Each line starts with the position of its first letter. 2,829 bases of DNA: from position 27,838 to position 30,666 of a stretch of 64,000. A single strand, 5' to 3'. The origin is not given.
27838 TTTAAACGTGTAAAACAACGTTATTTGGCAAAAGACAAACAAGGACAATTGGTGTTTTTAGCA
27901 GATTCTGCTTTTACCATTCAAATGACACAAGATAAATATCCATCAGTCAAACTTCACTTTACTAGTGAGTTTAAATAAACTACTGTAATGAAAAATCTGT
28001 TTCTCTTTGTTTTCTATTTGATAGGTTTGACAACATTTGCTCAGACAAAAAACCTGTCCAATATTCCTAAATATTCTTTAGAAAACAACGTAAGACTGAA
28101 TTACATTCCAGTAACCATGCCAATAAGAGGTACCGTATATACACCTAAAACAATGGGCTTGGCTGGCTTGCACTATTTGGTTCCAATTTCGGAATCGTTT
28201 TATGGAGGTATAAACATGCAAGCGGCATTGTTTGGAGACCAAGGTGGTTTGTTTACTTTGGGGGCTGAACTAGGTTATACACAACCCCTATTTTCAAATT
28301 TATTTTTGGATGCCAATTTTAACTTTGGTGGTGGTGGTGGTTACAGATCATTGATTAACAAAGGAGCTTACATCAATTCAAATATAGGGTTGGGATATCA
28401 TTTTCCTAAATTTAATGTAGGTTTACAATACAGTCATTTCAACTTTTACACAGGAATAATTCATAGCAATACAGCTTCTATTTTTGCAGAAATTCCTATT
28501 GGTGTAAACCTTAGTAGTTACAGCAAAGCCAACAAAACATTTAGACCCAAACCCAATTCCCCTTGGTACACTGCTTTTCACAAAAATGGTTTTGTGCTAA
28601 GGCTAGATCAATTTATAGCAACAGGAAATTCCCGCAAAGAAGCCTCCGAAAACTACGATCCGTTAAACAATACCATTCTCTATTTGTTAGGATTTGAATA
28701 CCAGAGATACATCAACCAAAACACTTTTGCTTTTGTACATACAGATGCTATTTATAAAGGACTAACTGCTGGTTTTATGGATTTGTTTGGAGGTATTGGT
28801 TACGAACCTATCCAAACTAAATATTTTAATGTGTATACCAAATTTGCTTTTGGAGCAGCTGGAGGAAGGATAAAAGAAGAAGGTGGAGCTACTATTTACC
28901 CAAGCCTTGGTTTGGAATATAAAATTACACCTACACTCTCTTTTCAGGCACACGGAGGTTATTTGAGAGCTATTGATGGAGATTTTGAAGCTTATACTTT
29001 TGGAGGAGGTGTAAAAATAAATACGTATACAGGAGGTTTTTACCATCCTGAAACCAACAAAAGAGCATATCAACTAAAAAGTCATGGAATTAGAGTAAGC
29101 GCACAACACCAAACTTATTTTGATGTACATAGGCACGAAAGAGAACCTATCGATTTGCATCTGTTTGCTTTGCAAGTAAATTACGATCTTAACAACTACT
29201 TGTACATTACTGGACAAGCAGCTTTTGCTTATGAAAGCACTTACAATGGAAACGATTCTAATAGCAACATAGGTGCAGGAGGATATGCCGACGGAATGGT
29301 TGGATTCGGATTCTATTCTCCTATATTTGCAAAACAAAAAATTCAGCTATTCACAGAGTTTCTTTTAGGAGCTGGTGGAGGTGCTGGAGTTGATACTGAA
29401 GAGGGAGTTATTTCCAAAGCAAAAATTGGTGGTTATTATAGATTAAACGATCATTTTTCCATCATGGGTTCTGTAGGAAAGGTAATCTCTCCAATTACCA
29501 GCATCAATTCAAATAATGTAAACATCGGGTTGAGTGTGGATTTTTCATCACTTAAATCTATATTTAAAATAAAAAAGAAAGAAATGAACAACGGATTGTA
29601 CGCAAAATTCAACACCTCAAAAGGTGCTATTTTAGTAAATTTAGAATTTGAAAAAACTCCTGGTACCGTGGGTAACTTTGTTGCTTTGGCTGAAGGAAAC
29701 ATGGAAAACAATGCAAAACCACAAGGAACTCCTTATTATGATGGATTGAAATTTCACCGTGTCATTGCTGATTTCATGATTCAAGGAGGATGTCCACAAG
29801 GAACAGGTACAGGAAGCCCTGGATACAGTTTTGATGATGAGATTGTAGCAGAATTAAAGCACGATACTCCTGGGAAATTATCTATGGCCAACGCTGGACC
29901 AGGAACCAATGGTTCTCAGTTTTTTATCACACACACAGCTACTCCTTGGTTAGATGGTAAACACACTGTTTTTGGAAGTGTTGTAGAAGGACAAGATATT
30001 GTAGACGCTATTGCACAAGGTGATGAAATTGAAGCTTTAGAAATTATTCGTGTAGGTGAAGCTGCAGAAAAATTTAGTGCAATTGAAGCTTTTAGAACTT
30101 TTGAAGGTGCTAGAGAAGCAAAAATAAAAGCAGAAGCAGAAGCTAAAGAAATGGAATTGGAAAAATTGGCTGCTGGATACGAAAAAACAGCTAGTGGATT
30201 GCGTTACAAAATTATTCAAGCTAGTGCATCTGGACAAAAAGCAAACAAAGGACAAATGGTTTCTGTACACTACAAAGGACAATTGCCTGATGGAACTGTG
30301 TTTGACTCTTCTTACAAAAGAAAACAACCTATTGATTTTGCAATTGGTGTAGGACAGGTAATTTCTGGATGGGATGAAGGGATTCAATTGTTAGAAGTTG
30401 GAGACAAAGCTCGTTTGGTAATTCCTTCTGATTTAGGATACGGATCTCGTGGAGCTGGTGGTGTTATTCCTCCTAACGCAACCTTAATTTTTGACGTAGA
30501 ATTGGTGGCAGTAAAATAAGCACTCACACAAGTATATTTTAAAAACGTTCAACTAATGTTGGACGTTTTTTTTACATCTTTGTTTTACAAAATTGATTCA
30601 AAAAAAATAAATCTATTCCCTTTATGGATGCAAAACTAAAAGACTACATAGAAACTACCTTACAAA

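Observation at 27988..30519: OMP beta-barrel domain fused in-frame to cyclophilin plus FKBP PPIases; the junction sits at a homopolymer tract and an internal OMP-type terminal Phe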

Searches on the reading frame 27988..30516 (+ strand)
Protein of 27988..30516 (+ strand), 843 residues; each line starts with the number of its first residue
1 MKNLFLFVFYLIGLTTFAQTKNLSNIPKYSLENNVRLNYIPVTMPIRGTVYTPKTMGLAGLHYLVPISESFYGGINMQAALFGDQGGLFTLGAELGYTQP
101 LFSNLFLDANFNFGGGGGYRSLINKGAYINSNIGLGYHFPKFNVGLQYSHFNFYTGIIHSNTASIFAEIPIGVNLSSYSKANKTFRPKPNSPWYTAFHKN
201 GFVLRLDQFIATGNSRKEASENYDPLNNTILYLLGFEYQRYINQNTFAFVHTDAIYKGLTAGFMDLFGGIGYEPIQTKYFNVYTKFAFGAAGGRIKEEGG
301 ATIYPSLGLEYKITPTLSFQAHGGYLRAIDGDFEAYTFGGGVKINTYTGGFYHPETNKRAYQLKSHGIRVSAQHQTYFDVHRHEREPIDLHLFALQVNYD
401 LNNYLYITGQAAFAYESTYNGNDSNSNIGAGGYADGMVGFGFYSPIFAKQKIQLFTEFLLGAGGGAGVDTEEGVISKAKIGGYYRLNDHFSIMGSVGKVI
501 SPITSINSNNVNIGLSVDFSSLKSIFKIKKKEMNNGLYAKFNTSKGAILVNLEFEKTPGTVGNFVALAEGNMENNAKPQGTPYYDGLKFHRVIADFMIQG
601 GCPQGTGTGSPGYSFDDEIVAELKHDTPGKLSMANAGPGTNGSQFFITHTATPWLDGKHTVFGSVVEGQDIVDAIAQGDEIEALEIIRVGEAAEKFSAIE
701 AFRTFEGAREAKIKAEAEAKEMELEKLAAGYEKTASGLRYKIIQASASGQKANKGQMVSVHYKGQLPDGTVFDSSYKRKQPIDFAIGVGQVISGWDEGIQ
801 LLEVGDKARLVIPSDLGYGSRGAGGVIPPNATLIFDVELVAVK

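Call 3: search_protein_families(library=pfam, proteins=[window:27988-30516:+], max_evalue=0.1)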
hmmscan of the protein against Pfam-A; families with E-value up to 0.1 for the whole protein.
window:27988-30516:+ (843 aa): 2 families
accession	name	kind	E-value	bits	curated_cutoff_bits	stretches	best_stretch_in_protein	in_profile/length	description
PF00160.26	Pro_isomerase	-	6.9e-42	143.8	21.7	1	539-680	2-142/159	Cyclophilin type peptidyl-prolyl cis-trans isomerase/CLD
PF00254.34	FKBP_C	-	7.3e-35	119.6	21.1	1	750-840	3-94/94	FKBP-type peptidyl-prolyl cis-trans isomerase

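Call 4: search_protein_families(library=ncbifam, proteins=[window:27988-30516:+], max_evalue=0.1)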
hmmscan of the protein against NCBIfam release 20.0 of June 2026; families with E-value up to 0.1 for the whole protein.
window:27988-30516:+ (843 aa): 9 families
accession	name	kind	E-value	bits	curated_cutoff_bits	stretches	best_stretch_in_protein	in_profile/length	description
NF008602.0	PRK11570.1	subfamily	3.3e-30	105.5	198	1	710-841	74-204/206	FKBP-type peptidyl-prolyl cis-trans isomerase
NF008150.0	PRK10902.1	equivalog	1.8e-29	103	215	1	711-843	115-249/271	FKBP-type peptidyl-prolyl cis-trans isomerase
NF053689.1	BamJ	equivalog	7.2e-25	88.3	100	1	710-839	51-184/184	BamJ family beta-barrel-assembly machinery protein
NF008151.0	PRK10903.1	equivalog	9.8e-13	48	308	1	539-678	31-165/190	peptidylprolyl isomerase A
TIGR03516.1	ppisom_GldI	equivalog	1.3e-09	37.6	157.6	1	717-842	50-175/177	gliding motility-associated peptidyl-prolyl isomerase GldI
NF008057.0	PRK10791.1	equivalog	2.9e-09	36.9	297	1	540-676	3-137/164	peptidylprolyl isomerase B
NF008008.0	PRK10737.1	equivalog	0.00057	19.8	174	1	751-820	2-70/196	peptidylprolyl isomerase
NF011676.0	PRK15095.1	equivalog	0.0052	16.2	125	1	755-821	8-74/156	FKBP-type peptidyl-prolyl cis-trans isomerase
NF004907.0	PRK06265.2-2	subfamily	0.06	12.9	200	1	24-94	54-123/221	cobalt transporter CbiM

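Call 22: list_cluster_members(proteins=[window:27988-30516:+, P0006, P0001])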
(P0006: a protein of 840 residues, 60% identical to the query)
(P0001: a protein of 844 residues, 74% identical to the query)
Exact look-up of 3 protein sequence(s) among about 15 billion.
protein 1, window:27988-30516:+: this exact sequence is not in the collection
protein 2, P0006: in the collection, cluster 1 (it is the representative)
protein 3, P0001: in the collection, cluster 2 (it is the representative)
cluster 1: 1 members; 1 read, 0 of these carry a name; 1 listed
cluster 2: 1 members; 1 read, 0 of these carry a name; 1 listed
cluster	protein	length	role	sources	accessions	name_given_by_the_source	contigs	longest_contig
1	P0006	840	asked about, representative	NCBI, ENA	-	-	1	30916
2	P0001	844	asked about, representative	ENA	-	-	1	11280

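Call 59: predict_structure(alignment_id=A3)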
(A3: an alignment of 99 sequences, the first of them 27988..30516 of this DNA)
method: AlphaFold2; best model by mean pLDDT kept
length: 843 residues; sequences in the alignment: 99
mean_pLDDT: 81.2   pTM: 0.60
mean pLDDT of the five models: 81.2, 79.3, 78.3, 76.5, 76.3
residues with pLDDT >= 90: 291; 70-90: 386; 50-70: 111; < 50: 55
segments of 3 or more residues with pLDDT < 50: 14-23, 294-296, 529-531, 596-598, 600-624, 637-642
pLDDT, mean of each block of 10 residues (from residue 1): 65 45 62 91 71 78 91 90 74 95 96 81 81 96 96 83 95 86 87 88 89 65 61 85 91 72 76 94 92 56 93 91 89 86 89 83 90 94 85 93 91 85 70 84 91 96 76 87 91 97 88 94 72 77 86 86 86 73 77 50 33 35 57 56 60 55 84 76 88 86 73 74 85 92 90 90 91 87 83 88 94 85 75 93 91
secondary structure, 60 per line:
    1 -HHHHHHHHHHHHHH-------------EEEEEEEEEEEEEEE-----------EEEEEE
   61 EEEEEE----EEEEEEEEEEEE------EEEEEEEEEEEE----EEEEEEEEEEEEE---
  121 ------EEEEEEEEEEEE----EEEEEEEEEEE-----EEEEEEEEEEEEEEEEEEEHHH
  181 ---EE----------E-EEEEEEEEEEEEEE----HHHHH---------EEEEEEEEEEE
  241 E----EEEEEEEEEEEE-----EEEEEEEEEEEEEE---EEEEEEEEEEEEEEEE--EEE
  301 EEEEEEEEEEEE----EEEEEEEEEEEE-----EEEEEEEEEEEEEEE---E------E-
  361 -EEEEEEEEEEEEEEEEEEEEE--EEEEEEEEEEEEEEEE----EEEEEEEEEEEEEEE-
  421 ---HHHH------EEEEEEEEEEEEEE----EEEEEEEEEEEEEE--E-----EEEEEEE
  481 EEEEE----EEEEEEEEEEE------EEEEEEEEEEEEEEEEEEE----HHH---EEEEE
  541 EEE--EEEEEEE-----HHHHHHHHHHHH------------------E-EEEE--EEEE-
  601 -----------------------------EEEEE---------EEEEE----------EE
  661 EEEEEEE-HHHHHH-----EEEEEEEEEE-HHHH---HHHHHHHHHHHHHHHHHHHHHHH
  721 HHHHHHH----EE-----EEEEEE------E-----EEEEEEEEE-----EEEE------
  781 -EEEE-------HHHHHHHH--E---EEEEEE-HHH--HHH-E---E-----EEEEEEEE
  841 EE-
elements in order (helices of 4 or more, strands of 3 or more residues): H2-15 E29-43 E55-66 E71-82 E89-100 E105-117 E127-138 E143-153 E159-177 E198-211 H216-220 E230-241 E246-257 E263-276 E280-295 E298-312 E317-328 E334-348 E362-382 E385-400 E405-419 H424-427 E434-447 E452-465 E474-485 E490-500 E507-525 E536-543 E546-552 H558-569 E590-593 E596-599 E630-634 E644-648 E659-667 H669-674 E680-689 H691-694 H698-727 E739-744 E757-765 E771-774 E782-785 H793-800 E807-812 E833-842

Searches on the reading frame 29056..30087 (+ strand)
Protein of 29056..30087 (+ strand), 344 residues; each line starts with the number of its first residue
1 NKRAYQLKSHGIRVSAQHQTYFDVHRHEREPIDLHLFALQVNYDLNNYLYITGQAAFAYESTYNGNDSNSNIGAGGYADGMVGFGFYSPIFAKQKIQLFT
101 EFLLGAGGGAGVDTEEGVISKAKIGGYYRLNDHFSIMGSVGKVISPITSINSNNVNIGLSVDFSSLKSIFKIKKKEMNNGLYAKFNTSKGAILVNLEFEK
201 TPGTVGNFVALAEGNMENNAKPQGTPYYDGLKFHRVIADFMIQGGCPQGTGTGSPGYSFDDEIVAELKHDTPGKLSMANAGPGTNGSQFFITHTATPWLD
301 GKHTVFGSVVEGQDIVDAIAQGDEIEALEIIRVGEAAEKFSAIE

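Call 72: find_homologous_proteins(query=window:29056-30087:+, max_evalue=1e-20)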
Query window:29056-30087:+ (344 aa): 8000 proteins with E <= 1e-20 among 8000 candidates; the best 120 are listed.
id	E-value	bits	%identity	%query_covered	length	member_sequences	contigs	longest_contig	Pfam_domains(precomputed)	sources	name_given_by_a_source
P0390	9.7e-142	490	-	-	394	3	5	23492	PF00160.27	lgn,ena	-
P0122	9.2e-100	352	93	49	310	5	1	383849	PF00160.27,PF00254.35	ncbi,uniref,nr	ncbi:peptidylprolyl isomerase [Wenyingzhuangia sp. chi5]|uniref:Peptidyl-prolyl cis-trans isomerase 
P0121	1.7e-99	351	93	49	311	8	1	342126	PF00160.27,PF00254.35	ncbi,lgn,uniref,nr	ncbi:peptidylprolyl isomerase [Wenyingzhuangia aestuarii]|uniref:peptidylprolyl isomerase n=1 Tax=We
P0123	9.6e-99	349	92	49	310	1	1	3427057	PF00160.27,PF00254.35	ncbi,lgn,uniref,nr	ncbi:peptidylprolyl isomerase [Wenyingzhuangia fucanilytica]|uniref:Peptidyl-prolyl cis-trans isomer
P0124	2.1e-98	348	92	49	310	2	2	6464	PF00160.27,PF00254.35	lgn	-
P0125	5.4e-97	343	93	49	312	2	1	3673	PF00160.27,PF00254.35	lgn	-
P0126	1.2e-96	342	90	49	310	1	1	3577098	PF00160.27,PF00254.35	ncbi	ncbi:peptidylprolyl isomerase [Wenyingzhuangia sp. IMCC45467]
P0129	1.0e-94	336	88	49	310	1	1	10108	PF00160.27,PF00254.35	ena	-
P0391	2.6e-94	334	86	48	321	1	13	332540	PF00160.27,PF00254.35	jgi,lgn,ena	jgi:peptidyl-prolyl cis-trans isomerase A (cyclophilin A)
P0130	5.2e-93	330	87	49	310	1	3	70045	PF00160.27,PF00254.35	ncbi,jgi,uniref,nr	ncbi:peptidylprolyl isomerase [Winogradskyella sp.]|jgi:FKBP-type peptidyl-prolyl cis-trans isomeras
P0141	5.4e-93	330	86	49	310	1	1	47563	PF00160.27,PF00254.35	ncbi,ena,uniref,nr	ncbi:peptidylprolyl isomerase [uncultured Winogradskyella sp.]|uniref:peptidylprolyl isomerase n=1 T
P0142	5.5e-93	330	86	49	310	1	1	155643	PF00160.27,PF00254.35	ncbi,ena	-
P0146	7.0e-93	330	87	49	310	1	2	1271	PF00160.27,PF00254.35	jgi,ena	-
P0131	1.3e-92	329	86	49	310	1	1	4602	PF00160.27,PF00254.35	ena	-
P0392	2.3e-92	328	82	52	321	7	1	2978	PF00160.27,PF00254.35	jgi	-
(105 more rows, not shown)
